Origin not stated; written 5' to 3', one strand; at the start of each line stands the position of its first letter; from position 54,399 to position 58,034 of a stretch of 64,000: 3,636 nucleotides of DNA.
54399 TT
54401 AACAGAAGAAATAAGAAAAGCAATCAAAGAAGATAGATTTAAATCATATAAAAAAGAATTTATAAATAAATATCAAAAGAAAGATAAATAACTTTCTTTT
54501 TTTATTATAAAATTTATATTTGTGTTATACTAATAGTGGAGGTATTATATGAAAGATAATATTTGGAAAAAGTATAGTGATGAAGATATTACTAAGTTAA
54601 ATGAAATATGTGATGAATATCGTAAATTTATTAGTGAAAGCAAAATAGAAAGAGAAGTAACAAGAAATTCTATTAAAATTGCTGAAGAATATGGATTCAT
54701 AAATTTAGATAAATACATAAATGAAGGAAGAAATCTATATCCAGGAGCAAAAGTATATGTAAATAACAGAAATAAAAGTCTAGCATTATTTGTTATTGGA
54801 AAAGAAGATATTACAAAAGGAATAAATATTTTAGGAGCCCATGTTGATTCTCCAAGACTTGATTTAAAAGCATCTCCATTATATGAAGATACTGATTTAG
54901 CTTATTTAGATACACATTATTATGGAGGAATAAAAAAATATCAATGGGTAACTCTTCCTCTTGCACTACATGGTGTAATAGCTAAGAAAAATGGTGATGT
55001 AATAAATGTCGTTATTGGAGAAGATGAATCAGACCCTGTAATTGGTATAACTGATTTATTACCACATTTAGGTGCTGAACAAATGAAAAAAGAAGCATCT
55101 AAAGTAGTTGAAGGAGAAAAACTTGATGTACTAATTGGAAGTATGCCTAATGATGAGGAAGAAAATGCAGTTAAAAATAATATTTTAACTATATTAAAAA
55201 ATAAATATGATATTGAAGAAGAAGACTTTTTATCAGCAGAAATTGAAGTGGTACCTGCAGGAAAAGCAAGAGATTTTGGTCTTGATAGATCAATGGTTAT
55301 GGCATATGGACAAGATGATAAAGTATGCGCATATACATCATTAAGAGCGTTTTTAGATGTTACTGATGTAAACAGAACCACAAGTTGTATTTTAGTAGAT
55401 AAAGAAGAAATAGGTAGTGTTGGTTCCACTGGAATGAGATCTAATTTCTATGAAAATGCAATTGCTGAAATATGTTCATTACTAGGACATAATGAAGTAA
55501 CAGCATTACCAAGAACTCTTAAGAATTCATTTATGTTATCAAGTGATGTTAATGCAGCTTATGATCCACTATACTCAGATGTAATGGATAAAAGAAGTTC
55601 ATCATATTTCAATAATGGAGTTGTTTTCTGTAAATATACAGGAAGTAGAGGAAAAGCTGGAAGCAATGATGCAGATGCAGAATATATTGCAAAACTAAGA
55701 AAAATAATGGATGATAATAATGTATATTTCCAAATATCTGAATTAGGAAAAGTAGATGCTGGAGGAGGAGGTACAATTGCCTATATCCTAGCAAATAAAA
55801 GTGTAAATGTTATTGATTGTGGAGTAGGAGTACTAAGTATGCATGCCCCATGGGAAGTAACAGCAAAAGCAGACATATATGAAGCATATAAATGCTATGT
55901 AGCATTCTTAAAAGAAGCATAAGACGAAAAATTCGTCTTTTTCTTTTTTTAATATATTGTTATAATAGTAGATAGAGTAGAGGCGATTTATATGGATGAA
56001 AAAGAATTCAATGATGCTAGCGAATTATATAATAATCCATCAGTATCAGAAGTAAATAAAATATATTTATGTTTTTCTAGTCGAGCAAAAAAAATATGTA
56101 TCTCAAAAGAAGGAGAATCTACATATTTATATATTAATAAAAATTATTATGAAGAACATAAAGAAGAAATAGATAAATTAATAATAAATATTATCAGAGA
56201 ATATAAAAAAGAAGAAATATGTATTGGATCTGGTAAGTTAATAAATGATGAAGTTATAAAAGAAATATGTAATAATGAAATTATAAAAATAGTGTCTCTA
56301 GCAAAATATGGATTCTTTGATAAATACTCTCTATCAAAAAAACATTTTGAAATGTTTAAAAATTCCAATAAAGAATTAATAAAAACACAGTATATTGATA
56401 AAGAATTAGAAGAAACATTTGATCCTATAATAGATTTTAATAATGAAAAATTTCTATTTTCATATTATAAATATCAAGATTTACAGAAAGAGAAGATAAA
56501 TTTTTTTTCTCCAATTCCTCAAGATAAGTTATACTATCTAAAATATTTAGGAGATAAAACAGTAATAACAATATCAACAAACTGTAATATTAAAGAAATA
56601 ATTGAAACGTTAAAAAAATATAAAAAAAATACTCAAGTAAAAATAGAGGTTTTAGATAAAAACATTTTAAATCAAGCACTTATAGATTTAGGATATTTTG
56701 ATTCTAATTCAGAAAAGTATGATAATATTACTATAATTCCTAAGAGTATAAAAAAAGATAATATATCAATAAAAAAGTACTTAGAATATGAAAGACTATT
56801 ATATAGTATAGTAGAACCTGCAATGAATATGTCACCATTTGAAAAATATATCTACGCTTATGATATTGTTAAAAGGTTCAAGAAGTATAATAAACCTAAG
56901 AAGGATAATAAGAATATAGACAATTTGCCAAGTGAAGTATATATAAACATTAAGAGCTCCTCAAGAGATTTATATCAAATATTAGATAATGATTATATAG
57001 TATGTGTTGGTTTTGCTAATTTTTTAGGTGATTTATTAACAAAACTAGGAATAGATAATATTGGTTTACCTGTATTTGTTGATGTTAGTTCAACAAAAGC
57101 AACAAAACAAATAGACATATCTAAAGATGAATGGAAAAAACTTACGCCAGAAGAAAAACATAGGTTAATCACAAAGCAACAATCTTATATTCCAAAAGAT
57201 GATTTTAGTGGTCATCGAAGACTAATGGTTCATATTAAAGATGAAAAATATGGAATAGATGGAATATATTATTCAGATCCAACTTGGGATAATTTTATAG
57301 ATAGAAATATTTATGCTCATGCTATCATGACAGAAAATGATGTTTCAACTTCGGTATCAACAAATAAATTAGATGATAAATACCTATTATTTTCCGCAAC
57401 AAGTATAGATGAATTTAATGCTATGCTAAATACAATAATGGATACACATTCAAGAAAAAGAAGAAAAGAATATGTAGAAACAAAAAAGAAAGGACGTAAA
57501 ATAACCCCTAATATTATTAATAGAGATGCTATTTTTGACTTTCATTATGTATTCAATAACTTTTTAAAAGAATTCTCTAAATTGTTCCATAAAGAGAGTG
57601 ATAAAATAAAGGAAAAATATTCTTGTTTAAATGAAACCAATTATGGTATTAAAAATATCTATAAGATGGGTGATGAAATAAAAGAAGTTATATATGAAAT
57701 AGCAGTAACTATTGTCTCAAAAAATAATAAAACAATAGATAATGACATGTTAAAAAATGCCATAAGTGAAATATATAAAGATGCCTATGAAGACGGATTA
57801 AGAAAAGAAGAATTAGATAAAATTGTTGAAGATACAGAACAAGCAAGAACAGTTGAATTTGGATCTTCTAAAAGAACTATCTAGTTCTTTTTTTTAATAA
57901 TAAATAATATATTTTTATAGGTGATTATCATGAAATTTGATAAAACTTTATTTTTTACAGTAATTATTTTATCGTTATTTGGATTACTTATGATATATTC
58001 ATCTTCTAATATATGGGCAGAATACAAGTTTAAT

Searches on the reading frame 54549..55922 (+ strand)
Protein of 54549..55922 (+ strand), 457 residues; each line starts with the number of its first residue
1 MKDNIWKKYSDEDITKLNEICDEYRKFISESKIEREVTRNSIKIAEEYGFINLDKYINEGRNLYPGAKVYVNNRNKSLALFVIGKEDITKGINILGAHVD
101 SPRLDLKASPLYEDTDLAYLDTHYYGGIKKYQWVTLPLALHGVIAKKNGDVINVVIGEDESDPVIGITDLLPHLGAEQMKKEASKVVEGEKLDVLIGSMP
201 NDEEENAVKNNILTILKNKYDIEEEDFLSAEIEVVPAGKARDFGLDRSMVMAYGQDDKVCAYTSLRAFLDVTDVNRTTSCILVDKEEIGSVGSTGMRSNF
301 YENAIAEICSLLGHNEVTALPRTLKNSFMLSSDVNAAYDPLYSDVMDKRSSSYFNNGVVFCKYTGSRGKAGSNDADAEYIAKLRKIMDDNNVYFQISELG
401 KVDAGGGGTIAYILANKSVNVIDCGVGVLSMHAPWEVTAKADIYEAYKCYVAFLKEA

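Call 3: search_protein_families(library=pfam, proteins=[window:54549-55922:+], max_evalue=1)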
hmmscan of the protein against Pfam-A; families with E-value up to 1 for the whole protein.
window:54549-55922:+ (457 aa): 5 families
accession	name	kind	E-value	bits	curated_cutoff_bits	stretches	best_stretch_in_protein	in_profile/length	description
PF02127.20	Peptidase_M18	-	1.9e-83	281.1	24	1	27-453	1-431/432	Aminopeptidase I zinc metalloprotease (M18)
PF05343.19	Peptidase_M42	-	4.6e-05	23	23.2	1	321-447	177-290/292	M42 glutamyl aminopeptidase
PF25421.1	DUF7891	-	0.036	14.7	27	0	141-185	9-52/90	Domain of unknown function (DUF7891)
PF24563.1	KH_Mug60-KHD4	-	0.11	12.9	27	1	382-401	21-40/70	Mug60/KHD4 KH type I domain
PF21698.3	Spo16_C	-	0.22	11.7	27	1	202-229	2-27/43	Spo16 protein, C-terminal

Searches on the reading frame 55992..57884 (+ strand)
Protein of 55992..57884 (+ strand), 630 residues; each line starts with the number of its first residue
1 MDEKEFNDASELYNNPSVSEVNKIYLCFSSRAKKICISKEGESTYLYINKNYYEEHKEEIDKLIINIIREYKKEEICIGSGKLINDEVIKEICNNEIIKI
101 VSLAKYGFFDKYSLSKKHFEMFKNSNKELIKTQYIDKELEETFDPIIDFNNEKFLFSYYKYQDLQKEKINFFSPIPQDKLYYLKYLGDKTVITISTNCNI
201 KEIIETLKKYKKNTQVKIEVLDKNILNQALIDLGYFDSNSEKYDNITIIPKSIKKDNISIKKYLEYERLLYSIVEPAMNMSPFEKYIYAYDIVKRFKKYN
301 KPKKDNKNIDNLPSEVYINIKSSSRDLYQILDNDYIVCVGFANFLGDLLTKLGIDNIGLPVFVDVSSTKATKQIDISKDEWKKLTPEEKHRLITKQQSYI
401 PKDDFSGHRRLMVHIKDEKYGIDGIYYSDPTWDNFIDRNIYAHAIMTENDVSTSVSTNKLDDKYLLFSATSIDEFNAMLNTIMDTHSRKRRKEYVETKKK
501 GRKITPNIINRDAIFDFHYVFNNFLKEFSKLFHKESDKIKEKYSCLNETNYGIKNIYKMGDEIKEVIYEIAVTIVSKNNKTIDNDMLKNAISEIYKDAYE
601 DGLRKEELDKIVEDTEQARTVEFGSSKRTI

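Call 3: search_protein_families(library=pfam, proteins=[window:55992-57884:+], max_evalue=1)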
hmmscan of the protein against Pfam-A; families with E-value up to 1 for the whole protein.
window:55992-57884:+ (630 aa): 1 family
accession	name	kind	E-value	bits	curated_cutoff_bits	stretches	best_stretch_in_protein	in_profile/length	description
PF23768.1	DUF7167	-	0.0024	18.4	24.4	1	373-394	19-40/60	Domain of unknown function (DUF7167)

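Call 4: search_protein_families(library=padloc, proteins=[window:55992-57884:+], max_evalue=1)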
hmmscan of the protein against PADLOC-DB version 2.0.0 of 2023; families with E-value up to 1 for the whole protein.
window:55992-57884:+ (630 aa): 1 family
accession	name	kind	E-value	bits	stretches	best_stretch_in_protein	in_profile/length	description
PDLC02971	SP_VI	-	0.19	9.9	0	587-620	5-43/72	-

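Call 5: search_protein_families(library=ncbifam, proteins=[window:55992-57884:+], max_evalue=1)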
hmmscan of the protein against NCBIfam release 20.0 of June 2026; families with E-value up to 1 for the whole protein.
window:55992-57884:+ (630 aa): 0 families
